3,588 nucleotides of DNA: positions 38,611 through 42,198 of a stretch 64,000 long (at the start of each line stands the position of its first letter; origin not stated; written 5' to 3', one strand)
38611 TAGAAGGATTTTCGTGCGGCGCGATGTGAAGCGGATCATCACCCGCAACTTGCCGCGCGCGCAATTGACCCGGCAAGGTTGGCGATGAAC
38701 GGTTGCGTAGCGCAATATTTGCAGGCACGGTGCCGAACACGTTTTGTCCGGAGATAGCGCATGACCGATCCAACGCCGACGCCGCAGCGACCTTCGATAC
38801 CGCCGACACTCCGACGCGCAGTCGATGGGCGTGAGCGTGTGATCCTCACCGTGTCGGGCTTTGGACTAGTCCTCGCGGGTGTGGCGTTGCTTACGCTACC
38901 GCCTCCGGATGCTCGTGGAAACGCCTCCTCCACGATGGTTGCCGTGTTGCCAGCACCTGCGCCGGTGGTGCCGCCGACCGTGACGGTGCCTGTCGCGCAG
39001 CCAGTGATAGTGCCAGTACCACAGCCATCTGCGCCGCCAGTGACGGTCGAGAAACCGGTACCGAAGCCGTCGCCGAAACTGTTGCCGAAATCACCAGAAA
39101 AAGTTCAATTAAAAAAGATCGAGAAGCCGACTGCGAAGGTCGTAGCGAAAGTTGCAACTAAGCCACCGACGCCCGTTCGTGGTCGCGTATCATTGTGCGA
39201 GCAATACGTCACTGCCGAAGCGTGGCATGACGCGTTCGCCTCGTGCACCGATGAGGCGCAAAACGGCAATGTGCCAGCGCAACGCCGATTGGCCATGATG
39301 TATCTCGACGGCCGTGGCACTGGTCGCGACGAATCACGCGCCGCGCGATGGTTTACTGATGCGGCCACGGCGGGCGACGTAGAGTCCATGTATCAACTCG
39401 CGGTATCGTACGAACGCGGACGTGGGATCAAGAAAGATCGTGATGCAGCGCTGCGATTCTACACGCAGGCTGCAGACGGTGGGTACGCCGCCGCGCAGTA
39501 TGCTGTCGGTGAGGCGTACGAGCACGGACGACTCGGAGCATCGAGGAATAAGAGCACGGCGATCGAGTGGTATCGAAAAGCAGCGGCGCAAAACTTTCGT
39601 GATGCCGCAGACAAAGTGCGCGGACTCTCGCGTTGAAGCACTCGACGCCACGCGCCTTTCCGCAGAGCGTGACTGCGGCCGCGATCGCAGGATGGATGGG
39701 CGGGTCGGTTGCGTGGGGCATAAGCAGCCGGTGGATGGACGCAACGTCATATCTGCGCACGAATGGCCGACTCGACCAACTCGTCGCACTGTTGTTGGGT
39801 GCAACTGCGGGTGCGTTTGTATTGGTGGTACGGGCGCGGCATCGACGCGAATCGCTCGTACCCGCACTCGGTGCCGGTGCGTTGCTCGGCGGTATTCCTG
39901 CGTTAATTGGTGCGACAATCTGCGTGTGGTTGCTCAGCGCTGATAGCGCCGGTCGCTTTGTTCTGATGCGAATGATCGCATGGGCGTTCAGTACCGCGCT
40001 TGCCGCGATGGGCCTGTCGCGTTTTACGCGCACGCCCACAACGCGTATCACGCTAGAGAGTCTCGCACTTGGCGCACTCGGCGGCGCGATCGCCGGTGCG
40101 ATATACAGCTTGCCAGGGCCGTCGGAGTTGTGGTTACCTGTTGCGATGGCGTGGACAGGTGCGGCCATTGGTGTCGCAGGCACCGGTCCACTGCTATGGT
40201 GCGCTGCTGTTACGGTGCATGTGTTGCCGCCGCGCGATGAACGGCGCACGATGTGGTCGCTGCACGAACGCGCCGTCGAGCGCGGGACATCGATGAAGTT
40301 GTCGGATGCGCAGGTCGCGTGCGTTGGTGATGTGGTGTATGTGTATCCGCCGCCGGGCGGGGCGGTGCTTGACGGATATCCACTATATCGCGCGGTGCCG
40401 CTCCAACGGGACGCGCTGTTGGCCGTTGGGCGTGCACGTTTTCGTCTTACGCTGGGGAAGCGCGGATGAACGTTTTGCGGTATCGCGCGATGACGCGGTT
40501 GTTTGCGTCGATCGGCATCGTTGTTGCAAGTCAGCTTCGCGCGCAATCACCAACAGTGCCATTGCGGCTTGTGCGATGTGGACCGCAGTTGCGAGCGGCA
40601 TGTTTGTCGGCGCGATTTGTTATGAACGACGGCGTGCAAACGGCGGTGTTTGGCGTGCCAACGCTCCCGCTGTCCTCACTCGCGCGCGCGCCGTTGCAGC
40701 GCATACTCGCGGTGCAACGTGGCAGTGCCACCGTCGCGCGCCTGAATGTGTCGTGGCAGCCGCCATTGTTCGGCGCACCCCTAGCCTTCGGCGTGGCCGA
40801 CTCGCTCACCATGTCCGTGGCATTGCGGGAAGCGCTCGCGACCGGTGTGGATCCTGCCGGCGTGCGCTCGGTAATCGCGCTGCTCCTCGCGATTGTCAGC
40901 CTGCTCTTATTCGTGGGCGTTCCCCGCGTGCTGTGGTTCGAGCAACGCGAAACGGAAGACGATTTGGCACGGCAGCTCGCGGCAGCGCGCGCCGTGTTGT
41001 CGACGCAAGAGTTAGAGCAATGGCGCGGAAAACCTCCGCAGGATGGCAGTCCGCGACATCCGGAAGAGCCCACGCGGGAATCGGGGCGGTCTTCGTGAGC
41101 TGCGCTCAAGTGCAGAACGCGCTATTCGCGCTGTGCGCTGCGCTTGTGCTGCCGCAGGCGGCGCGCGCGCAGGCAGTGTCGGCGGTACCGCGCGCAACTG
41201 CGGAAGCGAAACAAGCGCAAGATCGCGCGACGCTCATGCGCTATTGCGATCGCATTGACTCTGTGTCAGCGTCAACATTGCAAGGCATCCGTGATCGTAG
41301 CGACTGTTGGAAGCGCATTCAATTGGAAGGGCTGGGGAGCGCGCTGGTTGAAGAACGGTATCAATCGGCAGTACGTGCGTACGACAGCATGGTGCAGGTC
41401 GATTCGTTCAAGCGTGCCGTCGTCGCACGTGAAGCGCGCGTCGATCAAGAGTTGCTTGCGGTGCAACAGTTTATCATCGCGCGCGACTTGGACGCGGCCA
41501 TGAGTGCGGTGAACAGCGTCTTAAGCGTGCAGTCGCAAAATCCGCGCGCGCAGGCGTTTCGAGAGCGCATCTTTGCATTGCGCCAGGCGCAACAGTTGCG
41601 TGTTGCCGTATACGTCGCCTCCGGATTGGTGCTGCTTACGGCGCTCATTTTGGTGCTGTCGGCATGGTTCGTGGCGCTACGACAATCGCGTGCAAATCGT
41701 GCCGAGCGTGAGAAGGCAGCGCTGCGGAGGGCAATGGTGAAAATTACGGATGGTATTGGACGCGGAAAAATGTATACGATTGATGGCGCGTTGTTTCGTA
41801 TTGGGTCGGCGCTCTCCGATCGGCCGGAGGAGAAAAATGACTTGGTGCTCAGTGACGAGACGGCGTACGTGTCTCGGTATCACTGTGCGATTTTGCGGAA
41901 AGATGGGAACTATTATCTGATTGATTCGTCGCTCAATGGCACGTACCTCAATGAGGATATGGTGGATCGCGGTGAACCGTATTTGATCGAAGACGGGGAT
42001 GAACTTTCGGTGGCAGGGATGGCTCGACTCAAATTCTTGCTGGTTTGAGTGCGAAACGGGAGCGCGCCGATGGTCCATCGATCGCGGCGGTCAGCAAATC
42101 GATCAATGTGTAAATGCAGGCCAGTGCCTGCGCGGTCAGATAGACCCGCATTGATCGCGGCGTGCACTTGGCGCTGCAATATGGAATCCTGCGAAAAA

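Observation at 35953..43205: Ser/Thr kinase-Sel1-triple-FHA trans-envelope signalling locus (top candidate for a new system)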

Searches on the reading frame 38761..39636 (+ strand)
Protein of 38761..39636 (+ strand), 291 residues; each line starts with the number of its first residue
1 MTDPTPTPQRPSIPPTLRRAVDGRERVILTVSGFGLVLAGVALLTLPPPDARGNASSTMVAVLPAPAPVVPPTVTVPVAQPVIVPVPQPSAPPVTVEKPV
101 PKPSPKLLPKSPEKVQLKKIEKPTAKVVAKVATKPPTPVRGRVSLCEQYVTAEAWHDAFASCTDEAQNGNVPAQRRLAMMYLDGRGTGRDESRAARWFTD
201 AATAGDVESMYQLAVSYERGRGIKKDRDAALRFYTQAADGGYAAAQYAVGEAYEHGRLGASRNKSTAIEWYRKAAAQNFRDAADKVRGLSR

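Call 4: search_protein_families(library=pfam, proteins=[window:38761-39636:+], max_evalue=0.1)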
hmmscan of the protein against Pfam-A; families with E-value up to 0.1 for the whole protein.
window:38761-39636:+ (291 aa): 2 families
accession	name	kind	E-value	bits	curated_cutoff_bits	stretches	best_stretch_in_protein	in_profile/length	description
PF08238.18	Sel1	-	3.6e-28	97.4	30.7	3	243-278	1-35/36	Sel1 repeat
PF23639.1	DUF7146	-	0.012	16.4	27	0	212-237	20-45/105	Domain of unknown function (DUF7146)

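Call 7: search_protein_families(library=ncbifam, proteins=[window:38761-39636:+], max_evalue=0.1)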
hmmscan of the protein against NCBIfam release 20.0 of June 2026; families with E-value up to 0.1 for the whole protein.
window:38761-39636:+ (291 aa): 6 families
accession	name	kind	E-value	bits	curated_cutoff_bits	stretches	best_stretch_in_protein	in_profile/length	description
NF033786.1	phenyl_MerG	equivalog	5.1e-08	33.1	350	1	202-283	60-148/217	phenylmercury resistance protein MerG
NF038194.1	AlgK_TPR_lipo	equivalog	9.7e-07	27.8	700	1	163-286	289-411/448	alginate biosynthesis TPR repeat lipoprotein AlgK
NF008084.0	PRK10819.1-5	equivalog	7.9e-06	25.9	315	1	49-140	42-135/249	TonB system transport protein TonB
NF047621.1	FlgprotMotXVib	equivalog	5.8e-05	22.6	330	1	221-277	86-141/211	flagellar protein MotX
NF008081.0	PRK10819.1-2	equivalog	0.00025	21.1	377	1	58-140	48-134/240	TonB system transport protein TonB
NF045484.1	TransRegExoR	equivalog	0.095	11.9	450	0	171-210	161-200/267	exopolysaccharide production regulator ExoR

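Call 95: search_protein_families(library=padloc, proteins=[window:38761-39636:+], max_evalue=0.001)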
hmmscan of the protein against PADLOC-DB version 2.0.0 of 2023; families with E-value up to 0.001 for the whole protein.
window:38761-39636:+ (291 aa): 0 families

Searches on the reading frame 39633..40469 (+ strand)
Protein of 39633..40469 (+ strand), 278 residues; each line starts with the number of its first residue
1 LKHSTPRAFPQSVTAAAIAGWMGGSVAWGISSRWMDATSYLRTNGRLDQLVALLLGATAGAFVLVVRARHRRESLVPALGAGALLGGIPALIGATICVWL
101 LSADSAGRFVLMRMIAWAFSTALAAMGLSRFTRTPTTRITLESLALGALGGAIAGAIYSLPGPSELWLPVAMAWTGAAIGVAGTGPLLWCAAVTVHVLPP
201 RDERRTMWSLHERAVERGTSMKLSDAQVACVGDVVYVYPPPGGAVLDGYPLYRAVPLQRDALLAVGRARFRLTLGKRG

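Call 4: search_protein_families(library=pfam, proteins=[window:39633-40469:+], max_evalue=0.1)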
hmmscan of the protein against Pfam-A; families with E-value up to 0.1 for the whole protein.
window:39633-40469:+ (278 aa): 0 families

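Call 7: search_protein_families(library=ncbifam, proteins=[window:39633-40469:+], max_evalue=0.1)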
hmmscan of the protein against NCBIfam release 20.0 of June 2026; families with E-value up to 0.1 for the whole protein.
window:39633-40469:+ (278 aa): 0 families

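Call 52: find_homologous_proteins(query=window:39633-40469:+)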
Query window:39633-40469:+ (278 aa): 25 proteins with E <= 0.001 among 8000 candidates.
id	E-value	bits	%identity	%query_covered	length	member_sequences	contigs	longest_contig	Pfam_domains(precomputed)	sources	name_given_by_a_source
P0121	2.9e-154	531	89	100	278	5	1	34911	-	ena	-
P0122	2.5e-151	521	100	88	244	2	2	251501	-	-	-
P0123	2.9e-144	498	83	100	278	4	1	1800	-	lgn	-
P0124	5.2e-143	494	87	96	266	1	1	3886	-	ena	-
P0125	2.6e-91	324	58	97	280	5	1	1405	-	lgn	-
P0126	4.9e-91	323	59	96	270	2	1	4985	-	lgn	-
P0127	1.8e-88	315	58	94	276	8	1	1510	-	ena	-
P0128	5.2e-88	313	57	99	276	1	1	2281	-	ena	-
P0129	8.2e-88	313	55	98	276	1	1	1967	-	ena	-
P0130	1.2e-84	302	60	93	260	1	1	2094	-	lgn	-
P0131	1.3e-84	302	54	99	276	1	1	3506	-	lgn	-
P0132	3.9e-84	300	59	92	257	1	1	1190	-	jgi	jgi:hypothetical protein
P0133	7.9e-82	293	55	96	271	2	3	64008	-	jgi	-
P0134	1.2e-81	292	53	97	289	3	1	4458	-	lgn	-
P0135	1.8e-81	292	54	99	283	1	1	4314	-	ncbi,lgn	-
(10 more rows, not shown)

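Call 53: find_encoding_contigs(protein=P0121, flank=10000, max_places=1)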
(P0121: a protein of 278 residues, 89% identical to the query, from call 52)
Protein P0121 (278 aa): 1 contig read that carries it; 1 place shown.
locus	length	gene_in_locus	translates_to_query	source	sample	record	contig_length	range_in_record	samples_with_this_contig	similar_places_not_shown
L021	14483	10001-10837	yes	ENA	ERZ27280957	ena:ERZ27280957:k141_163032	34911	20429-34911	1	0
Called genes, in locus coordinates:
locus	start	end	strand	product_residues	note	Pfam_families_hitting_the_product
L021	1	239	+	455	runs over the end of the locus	-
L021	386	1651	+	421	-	-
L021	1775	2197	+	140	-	-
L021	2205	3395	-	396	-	-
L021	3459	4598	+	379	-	PF01551:Peptidase_M23 (weak)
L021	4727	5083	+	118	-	PF06993:DUF1304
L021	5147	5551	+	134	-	-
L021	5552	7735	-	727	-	PF00069:Pkinase, PF07714:PK_Tyr_Ser-Thr, PF01636:APH (faint), PF17667:Pkinase_fungal (weak)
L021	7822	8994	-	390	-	PF13676:TIR_2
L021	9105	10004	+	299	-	PF08238:Sel1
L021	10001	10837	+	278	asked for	-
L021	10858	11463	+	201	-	-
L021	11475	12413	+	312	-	PF00498:FHA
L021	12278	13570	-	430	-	PF00498:FHA (weak)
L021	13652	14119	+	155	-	-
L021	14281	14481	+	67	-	?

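Call 95: search_protein_families(library=padloc, proteins=[window:39633-40469:+, L021:7822-8994:-], max_evalue=0.001)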
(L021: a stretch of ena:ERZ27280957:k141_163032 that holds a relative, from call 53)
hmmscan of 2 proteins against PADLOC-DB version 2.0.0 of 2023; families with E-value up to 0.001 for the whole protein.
window:39633-40469:+ (278 aa): 0 families

L021:7822-8994:- (390 aa): 2 families
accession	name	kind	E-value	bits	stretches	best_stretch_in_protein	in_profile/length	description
PDLC00434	ThsB1|ThsB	-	1e-06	26.1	1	3-69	133-197/396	TIR-like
PDLC02012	SAVED5--SAVED_TIR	-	0.00038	17.7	1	6-68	11-71/404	-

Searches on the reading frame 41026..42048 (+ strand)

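Call 4: search_protein_families(library=pfam, proteins=[window:41026-42048:+], max_evalue=0.1)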
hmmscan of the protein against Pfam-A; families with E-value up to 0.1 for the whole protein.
window:41026-42048:+ (340 aa): 2 families
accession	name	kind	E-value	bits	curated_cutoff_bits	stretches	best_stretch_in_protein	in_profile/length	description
PF00498.31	FHA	-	5.6e-15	56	20.7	1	258-328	2-65/67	FHA domain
PF10864.13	DUF2663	-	0.058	14.2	25.2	0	186-238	41-93/127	Protein of unknown function (DUF2663)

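Call 7: search_protein_families(library=ncbifam, proteins=[window:41026-42048:+], max_evalue=0.1)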
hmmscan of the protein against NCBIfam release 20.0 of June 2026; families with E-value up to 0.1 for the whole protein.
window:41026-42048:+ (340 aa): 3 families
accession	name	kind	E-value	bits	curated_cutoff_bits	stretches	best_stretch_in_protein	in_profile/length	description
TIGR03354.1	VI_FHA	hypoth_equivalog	8.3e-14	52.2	120.25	1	268-328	31-93/420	type VI secretion system-associated FHA domain protein TagH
NF049868.1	FhaB_Rv0019c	equivalog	3.6e-07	30.4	125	1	221-318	52-142/158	FHA domain-containing protein FhaB/FipA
NF041660.2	oxygluDhInhib_OdhI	equivalog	5.6e-06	26.2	200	1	270-338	65-128/130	oxoglutarate dehydrogenase inhibitor Odhl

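Call 95: search_protein_families(library=padloc, proteins=[window:41095-42048:+], max_evalue=0.001)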
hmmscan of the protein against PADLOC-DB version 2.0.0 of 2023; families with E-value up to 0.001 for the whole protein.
window:41095-42048:+ (317 aa): 0 families
